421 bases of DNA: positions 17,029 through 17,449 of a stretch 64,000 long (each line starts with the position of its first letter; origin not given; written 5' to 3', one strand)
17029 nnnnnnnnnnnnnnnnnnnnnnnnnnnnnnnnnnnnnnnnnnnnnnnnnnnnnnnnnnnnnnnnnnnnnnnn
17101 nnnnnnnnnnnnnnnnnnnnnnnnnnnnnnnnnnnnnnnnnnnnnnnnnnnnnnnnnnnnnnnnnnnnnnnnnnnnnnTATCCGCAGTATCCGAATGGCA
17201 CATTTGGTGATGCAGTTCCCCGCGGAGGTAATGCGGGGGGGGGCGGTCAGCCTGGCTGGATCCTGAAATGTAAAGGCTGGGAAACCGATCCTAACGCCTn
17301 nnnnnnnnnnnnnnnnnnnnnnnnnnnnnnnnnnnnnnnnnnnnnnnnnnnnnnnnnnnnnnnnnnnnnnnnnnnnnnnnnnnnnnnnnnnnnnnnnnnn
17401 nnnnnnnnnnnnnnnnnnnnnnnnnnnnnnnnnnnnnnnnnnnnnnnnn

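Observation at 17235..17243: G9 homopolymer inside frc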

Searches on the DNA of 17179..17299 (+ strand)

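Call 6: search_dna_similar(query=window:17179-17299:+, collection=ecoli_genomes, mode=near, rows=spread, max_rows=40)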
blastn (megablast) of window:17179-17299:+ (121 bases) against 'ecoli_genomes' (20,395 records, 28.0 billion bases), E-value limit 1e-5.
Records with a match: 5407; places in all: 5409; records where one place covers at least 80% of the query: 5407.
Genomes with a match: 5406 of 5426; with a place that covers at least 80% of the query: 5406. Places per genome that has any: lowest 1, median 1, highest 3. On chromosomes: 5408 places; on plasmids: 1.
Best place of each record, by identity: >=99% 168; 95-99% 5160; 90-95% 79.
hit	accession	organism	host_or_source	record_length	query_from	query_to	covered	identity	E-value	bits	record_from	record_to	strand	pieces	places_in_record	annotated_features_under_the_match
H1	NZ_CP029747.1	Escherichia coli strain 2016C-3878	Homo sapiens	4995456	1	121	100%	100.0%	6e-56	224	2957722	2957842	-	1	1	frc: formyl-CoA transferase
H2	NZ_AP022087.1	Escherichia coli strain WP4-S18-ESBL-07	-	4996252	1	121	100%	97.5%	6e-51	207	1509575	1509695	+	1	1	frc: formyl-CoA transferase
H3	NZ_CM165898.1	Escherichia coli strain N24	Homo sapiens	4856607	1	121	100%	97.5%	6e-51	207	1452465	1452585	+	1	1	frc: formyl-CoA transferase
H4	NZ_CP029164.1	Escherichia coli strain 104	chicken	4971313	1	121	100%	96.7%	3e-49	202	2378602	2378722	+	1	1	frc: formyl-CoA transferase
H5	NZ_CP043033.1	Escherichia coli strain XDL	Homo sapiens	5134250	1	121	100%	96.7%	3e-49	202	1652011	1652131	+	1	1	frc: formyl-CoA transferase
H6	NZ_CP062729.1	Escherichia coli O157:H7 strain Z1811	Bovine Faeces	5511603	1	121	100%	96.7%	3e-49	202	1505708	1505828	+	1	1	frc: formyl-CoA transferase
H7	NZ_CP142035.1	Escherichia coli strain HS4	Homo sapiens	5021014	1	121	100%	96.7%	3e-49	202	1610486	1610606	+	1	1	frc: formyl-CoA transferase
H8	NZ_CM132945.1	Escherichia coli strain 405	Homo sapiens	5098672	1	121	100%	96.7%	3e-49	202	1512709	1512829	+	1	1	frc: formyl-CoA transferase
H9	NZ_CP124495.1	Escherichia coli strain AVS0662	environmental: river near WWTP effluent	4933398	1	121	100%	95.9%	1e-47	196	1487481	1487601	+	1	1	frc: formyl-CoA transferase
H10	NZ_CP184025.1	Escherichia coli strain 1435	Homo sapiens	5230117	1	121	100%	95.9%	1e-47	196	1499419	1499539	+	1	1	frc: formyl-CoA transferase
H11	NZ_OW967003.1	Escherichia coli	Homo sapiens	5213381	1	121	100%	95.9%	1e-47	196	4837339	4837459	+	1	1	frc: formyl-CoA transferase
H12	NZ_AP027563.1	Escherichia coli strain LR-58-2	Homo sapiens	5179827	4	121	98%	98.3%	6e-51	207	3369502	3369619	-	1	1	frc: formyl-CoA transferase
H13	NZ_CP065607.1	Escherichia coli strain FDAARGOS_946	missing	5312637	4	121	98%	97.5%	3e-49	202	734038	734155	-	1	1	frc: formyl-CoA transferase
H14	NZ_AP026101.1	Escherichia coli strain 93_161312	Homo sapiens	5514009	4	121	98%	97.5%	3e-49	202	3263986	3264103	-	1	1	frc: formyl-CoA transferase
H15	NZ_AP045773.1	Escherichia coli strain 23CRST013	Homo sapiens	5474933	4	121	98%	97.5%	3e-49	202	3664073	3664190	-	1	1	frc: formyl-CoA transferase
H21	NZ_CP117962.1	Escherichia coli strain JM109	Homo sapiens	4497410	1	121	100%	95.0%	6e-46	191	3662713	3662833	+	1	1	frc: formyl-CoA transferase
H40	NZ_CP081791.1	Escherichia coli strain CT01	-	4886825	10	121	93%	95.5%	1e-42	180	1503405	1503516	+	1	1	CoA transferase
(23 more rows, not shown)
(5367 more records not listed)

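Call 7: get_annotated_region(hit=H1, flank=800)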
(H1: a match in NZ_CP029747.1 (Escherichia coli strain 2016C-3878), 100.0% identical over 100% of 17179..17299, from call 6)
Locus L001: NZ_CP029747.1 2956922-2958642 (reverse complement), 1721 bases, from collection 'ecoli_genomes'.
description: Escherichia coli strain 2016C-3878 chromosome, complete genome
organism: Escherichia coli strain 2016C-3878 (NCBI taxid 562)
replicon: chromosome; assembly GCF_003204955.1
host: Homo sapiens; source: Rectal swab; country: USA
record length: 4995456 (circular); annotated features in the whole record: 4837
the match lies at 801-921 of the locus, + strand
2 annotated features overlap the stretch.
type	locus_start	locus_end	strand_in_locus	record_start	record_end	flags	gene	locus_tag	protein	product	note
CDS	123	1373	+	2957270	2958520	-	frc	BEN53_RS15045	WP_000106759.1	formyl-CoA transferase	-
CDS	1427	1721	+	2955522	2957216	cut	oxc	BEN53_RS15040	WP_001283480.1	oxalyl-CoA decarboxylase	-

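Call 8: get_annotated_region(hit=H21, flank=800)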
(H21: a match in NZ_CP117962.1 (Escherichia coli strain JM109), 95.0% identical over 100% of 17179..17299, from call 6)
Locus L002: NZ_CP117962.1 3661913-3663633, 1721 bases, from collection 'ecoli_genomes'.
description: Escherichia coli strain JM109 chromosome, complete genome
organism: Escherichia coli strain JM109 (NCBI taxid 562)
replicon: chromosome; assembly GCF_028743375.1
host: Homo sapiens; source: -; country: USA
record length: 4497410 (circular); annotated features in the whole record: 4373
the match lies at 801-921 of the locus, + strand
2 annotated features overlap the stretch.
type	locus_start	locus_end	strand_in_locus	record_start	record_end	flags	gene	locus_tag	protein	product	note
CDS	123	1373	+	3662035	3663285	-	frc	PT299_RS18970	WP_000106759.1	formyl-CoA transferase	-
CDS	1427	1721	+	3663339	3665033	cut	oxc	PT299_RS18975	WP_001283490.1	oxalyl-CoA decarboxylase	-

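Call 9: get_annotated_region(hit=H2, flank=800)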
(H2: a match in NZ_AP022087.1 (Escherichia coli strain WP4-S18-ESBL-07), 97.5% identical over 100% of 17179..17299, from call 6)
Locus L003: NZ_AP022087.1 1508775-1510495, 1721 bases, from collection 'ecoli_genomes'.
description: Escherichia coli strain WP4-S18-ESBL-07 chromosome, complete genome
organism: Escherichia coli strain WP4-S18-ESBL-07 (NCBI taxid 562)
replicon: chromosome; assembly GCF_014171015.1
host: -; source: -; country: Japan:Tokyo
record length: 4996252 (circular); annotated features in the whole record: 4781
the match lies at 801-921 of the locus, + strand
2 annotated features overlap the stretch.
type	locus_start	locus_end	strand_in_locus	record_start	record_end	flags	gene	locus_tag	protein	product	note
CDS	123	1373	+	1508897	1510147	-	frc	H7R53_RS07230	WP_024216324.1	formyl-CoA transferase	-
CDS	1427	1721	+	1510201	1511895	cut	oxc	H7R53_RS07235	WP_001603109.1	oxalyl-CoA decarboxylase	-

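Call 10: get_annotated_region(hit=H6, flank=800)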
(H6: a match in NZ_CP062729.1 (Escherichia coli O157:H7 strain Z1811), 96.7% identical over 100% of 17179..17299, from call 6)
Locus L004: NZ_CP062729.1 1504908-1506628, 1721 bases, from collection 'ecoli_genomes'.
description: Escherichia coli O157:H7 strain Z1811 chromosome, complete genome
organism: Escherichia coli O157:H7 strain Z1811 (NCBI taxid 83334)
replicon: chromosome; assembly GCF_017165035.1
host: -; source: Bovine Faeces; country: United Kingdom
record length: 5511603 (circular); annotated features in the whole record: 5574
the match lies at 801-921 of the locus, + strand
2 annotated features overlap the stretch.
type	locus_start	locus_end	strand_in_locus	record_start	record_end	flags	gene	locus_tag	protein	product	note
CDS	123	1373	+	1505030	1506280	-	frc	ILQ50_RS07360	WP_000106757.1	formyl-CoA transferase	-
CDS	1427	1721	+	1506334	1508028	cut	oxc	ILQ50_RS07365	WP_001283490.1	oxalyl-CoA decarboxylase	-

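Call 11: get_annotated_region(hit=H40, flank=800)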
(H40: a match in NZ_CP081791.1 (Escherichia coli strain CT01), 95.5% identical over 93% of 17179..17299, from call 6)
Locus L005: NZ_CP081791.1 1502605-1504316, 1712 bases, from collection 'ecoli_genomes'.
description: Escherichia coli strain CT01 chromosome, complete genome
organism: Escherichia coli strain CT01 (NCBI taxid 562)
replicon: chromosome; assembly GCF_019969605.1
host: -; source: -; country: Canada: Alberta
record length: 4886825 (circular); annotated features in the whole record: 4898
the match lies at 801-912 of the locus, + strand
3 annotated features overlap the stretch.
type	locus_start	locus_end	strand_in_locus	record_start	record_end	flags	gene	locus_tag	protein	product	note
CDS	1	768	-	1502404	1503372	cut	-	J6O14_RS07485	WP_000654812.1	IS5-like element IS903B family transposase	-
CDS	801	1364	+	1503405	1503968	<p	-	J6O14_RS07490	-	CoA transferase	incomplete; partial in the middle of a contig; missing N-terminus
CDS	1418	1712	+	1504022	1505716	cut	oxc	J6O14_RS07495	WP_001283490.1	oxalyl-CoA decarboxylase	-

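Call 14: search_dna_similar(query=window:17200-17278:+, collection=ecoli_genomes, mode=near, rows=best, max_rows=60)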
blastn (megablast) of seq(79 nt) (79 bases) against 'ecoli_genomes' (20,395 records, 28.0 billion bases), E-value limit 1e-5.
Records with a match: 5369; places in all: 5371; records where one place covers at least 80% of the query: 5369.
Genomes with a match: 5368 of 5426; with a place that covers at least 80% of the query: 5368. Places per genome that has any: lowest 1, median 1, highest 3. On chromosomes: 5370 places; on plasmids: 1.
Best place of each record, by identity: >=99% 163; 95-99% 1518; 90-95% 3688.
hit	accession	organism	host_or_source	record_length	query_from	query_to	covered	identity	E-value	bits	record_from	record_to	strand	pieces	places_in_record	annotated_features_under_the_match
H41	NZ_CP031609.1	Escherichia coli strain N3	Homo sapiens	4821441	1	79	100%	100.0%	8e-33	147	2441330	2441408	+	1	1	frc: formyl-CoA transferase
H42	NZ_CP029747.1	Escherichia coli strain 2016C-3878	Homo sapiens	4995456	1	79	100%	100.0%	8e-33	147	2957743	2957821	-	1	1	frc: formyl-CoA transferase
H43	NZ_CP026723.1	Escherichia coli strain 266917_2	Homo sapiens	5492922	1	79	100%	100.0%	8e-33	147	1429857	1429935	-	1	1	frc: formyl-CoA transferase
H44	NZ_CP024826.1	Escherichia coli strain CREC-544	Homo sapiens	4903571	1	79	100%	100.0%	8e-33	147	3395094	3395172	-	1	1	frc: formyl-CoA transferase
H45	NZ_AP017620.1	Escherichia coli strain MRY15-131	Bos taurus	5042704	1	79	100%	100.0%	8e-33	147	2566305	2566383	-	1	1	frc: formyl-CoA transferase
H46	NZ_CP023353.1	Escherichia coli strain 746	canine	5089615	1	79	100%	100.0%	8e-33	147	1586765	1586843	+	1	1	frc: formyl-CoA transferase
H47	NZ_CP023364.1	Escherichia coli strain 144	canine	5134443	1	79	100%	100.0%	8e-33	147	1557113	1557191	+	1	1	frc: formyl-CoA transferase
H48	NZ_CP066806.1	Escherichia coli strain TCM3e1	Homo sapiens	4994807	1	79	100%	100.0%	8e-33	147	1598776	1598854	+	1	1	frc: formyl-CoA transferase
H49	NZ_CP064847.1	Escherichia coli strain 20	wastewater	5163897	1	79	100%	100.0%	8e-33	147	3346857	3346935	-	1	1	frc: formyl-CoA transferase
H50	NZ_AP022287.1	Escherichia coli strain WP9-S17-ESBL-11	-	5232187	1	79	100%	100.0%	8e-33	147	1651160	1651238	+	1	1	frc: formyl-CoA transferase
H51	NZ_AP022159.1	Escherichia coli strain WP5-S18-ESBL-07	-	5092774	1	79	100%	100.0%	8e-33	147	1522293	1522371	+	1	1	frc: formyl-CoA transferase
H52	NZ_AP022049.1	Escherichia coli strain WP4-S17-ESBL-08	-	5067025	1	79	100%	100.0%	8e-33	147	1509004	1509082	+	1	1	frc: formyl-CoA transferase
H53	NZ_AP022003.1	Escherichia coli strain WP3-W18-ESBL-08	-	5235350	1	79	100%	100.0%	8e-33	147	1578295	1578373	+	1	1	frc: formyl-CoA transferase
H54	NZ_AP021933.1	Escherichia coli strain WP2-W18-ESBL-08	-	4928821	1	79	100%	100.0%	8e-33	147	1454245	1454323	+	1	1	frc: formyl-CoA transferase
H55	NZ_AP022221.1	Escherichia coli strain WP8-S17-ESBL-08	-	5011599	1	79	100%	100.0%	8e-33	147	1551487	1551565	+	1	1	frc: formyl-CoA transferase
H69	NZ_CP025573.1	Escherichia coli strain E-1246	Homo sapiens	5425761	1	79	100%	100.0%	8e-33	147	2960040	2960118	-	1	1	frc: formyl-CoA transferase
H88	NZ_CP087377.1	Escherichia coli strain RIVM_C019217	Homo sapiens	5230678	1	79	100%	100.0%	8e-33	147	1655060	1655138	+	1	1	frc: formyl-CoA transferase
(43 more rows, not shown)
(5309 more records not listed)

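Call 41: get_annotated_region(hit=H41, flank=5000)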
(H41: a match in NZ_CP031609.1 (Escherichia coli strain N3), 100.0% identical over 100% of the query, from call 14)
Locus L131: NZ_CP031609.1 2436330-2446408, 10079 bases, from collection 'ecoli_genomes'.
description: Escherichia coli strain N3 chromosome, complete genome
organism: Escherichia coli strain N3 (NCBI taxid 562)
replicon: chromosome; assembly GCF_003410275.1
host: Homo sapiens; source: Rectal swab; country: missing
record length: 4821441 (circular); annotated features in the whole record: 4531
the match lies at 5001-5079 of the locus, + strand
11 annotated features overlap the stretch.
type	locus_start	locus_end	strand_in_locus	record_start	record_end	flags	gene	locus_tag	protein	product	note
CDS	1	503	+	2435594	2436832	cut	alaC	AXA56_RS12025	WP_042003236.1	alanine transaminase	-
CDS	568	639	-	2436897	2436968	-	ypdK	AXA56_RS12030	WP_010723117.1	membrane protein YpdK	-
CDS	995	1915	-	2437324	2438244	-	lpxP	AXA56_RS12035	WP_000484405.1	kdo(2)-lipid IV(A) palmitoleoyltransferase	-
CDS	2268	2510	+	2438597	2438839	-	yfdY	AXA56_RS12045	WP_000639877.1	YfdY family protein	-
CDS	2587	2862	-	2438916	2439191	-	ypdI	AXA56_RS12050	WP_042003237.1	colanic acid biosynthesis lipoprotein YpdI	-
CDS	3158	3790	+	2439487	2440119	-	yfdX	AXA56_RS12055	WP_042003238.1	YfdX family protein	-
CDS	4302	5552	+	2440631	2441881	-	frc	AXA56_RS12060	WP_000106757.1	formyl-CoA transferase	-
CDS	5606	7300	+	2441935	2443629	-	oxc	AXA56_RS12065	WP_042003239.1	oxalyl-CoA decarboxylase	-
CDS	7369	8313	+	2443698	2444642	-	yfdV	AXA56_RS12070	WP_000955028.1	transporter YfdV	-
CDS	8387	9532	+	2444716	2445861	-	yfdE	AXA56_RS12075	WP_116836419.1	CoA:oxalate CoA-transferase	-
CDS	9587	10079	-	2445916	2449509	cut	evgS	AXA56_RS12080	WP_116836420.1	acid-sensing system histidine kinase EvgS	-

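Call 42: get_annotated_region(hit=H43, flank=5000)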
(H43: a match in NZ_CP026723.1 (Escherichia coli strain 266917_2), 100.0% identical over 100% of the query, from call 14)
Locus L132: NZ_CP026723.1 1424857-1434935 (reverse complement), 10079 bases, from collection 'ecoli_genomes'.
description: Escherichia coli strain 266917_2 chromosome, complete genome
organism: Escherichia coli strain 266917_2 (NCBI taxid 562)
replicon: chromosome; assembly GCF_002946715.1
host: Homo sapiens; source: feces; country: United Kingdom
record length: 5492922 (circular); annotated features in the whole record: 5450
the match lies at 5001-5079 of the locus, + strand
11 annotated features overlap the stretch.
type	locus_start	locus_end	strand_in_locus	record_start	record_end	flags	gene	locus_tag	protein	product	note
CDS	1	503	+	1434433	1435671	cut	alaC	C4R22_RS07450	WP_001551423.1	alanine transaminase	-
CDS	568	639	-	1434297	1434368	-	ypdK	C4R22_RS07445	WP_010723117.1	membrane protein YpdK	-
CDS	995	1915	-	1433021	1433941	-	lpxP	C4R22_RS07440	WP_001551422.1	kdo(2)-lipid IV(A) palmitoleoyltransferase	-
CDS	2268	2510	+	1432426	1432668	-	yfdY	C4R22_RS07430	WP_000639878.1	YfdY family protein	-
CDS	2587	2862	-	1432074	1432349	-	ypdI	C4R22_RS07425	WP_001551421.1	colanic acid biosynthesis lipoprotein YpdI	-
CDS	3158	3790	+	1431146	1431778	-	yfdX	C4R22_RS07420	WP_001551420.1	YfdX family protein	-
CDS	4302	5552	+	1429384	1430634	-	frc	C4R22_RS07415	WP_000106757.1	formyl-CoA transferase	-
CDS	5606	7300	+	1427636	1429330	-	oxc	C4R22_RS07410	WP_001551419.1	oxalyl-CoA decarboxylase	-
CDS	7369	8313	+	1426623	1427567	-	yfdV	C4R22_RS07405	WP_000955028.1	transporter YfdV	-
CDS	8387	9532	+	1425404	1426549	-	yfdE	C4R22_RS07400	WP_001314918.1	CoA:oxalate CoA-transferase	-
CDS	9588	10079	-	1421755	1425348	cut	evgS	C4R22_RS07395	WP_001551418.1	acid-sensing system histidine kinase EvgS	-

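Call 43: get_annotated_region(hit=H88, flank=5000)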
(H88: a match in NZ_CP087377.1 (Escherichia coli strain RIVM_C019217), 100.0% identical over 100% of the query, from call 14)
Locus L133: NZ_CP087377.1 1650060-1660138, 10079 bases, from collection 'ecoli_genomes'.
description: Escherichia coli strain RIVM_C019217 chromosome, complete genome
organism: Escherichia coli strain RIVM_C019217 (NCBI taxid 562)
replicon: chromosome; assembly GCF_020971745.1
host: Homo sapiens; source: -; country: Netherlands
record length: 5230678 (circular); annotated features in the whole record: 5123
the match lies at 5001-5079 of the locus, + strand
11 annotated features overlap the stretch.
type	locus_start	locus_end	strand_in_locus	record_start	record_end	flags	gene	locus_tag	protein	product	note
CDS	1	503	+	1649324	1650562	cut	alaC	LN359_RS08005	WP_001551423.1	alanine transaminase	-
CDS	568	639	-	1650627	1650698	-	ypdK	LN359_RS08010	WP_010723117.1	membrane protein YpdK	-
CDS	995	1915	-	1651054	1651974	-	lpxP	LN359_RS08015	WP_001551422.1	kdo(2)-lipid IV(A) palmitoleoyltransferase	-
CDS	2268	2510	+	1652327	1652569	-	yfdY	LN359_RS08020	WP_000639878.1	YfdY family protein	-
CDS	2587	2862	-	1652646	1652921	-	ypdI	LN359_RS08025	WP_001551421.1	colanic acid biosynthesis lipoprotein YpdI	-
CDS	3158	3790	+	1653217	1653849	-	yfdX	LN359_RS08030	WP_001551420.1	YfdX family protein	-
CDS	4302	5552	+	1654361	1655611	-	frc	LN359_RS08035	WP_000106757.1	formyl-CoA transferase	-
CDS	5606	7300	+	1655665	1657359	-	oxc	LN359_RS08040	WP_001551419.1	oxalyl-CoA decarboxylase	-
CDS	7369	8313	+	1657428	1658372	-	yfdV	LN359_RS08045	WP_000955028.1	transporter YfdV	-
CDS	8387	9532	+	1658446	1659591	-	yfdE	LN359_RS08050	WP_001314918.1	CoA:oxalate CoA-transferase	-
CDS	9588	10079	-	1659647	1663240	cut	evgS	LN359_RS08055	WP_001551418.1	acid-sensing system histidine kinase EvgS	-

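Call 44: get_annotated_region(hit=H69, flank=5000)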
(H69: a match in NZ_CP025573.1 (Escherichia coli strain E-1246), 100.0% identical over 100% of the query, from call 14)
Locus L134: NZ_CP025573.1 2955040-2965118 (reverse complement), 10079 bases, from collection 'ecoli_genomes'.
description: Escherichia coli strain E-1246 chromosome, complete genome
organism: Escherichia coli strain E-1246 (NCBI taxid 562)
replicon: chromosome; assembly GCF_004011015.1
host: Homo sapiens; source: -; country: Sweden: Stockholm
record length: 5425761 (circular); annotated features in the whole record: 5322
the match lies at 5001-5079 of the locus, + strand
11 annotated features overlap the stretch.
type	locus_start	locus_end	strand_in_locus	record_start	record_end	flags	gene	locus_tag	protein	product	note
CDS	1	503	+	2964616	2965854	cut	alaC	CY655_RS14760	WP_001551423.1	alanine transaminase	-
CDS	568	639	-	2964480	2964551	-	ypdK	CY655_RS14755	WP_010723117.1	membrane protein YpdK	-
CDS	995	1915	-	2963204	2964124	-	lpxP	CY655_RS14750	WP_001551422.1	kdo(2)-lipid IV(A) palmitoleoyltransferase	-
CDS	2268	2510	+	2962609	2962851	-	yfdY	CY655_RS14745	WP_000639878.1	YfdY family protein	-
CDS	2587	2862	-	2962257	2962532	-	ypdI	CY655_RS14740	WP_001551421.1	colanic acid biosynthesis lipoprotein YpdI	-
CDS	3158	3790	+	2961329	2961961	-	yfdX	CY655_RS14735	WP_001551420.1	YfdX family protein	-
CDS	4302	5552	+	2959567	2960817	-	frc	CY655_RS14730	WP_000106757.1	formyl-CoA transferase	-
CDS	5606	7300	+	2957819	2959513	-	oxc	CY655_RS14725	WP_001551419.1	oxalyl-CoA decarboxylase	-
CDS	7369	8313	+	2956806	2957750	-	yfdV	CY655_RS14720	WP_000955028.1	transporter YfdV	-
CDS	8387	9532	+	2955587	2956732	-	yfdE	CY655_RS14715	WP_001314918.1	CoA:oxalate CoA-transferase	-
CDS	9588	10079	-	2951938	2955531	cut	evgS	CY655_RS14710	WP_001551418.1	acid-sensing system histidine kinase EvgS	-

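Call 45: get_annotated_region(hit=H46, flank=5000)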
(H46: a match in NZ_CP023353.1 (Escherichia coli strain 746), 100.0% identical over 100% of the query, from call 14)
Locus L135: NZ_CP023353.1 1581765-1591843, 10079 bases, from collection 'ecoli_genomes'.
description: Escherichia coli strain 746 chromosome, complete genome
organism: Escherichia coli strain 746 (NCBI taxid 562)
replicon: chromosome; assembly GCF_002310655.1
host: canine; source: missing; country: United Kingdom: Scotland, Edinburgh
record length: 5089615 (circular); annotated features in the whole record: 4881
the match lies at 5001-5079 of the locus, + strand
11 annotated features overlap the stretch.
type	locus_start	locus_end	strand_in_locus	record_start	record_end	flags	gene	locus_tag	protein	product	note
CDS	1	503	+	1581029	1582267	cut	alaC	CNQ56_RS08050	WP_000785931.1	alanine transaminase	-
CDS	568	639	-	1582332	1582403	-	ypdK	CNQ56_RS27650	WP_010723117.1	membrane protein YpdK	-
CDS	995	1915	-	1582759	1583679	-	lpxP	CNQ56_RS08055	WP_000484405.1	kdo(2)-lipid IV(A) palmitoleoyltransferase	-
CDS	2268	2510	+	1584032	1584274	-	yfdY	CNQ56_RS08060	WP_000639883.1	YfdY family protein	-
CDS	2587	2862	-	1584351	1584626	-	ypdI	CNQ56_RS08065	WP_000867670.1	colanic acid biosynthesis lipoprotein YpdI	-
CDS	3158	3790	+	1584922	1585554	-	yfdX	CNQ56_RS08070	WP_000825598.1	YfdX family protein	-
CDS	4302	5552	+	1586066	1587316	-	frc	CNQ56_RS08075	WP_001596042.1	formyl-CoA transferase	-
CDS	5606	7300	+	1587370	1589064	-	oxc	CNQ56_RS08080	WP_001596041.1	oxalyl-CoA decarboxylase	-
CDS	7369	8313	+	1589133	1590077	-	yfdV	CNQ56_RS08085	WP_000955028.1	transporter YfdV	-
CDS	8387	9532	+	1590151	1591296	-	yfdE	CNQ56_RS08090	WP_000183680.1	CoA:oxalate CoA-transferase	-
CDS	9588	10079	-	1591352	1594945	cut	evgS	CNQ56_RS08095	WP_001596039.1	acid-sensing system histidine kinase EvgS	-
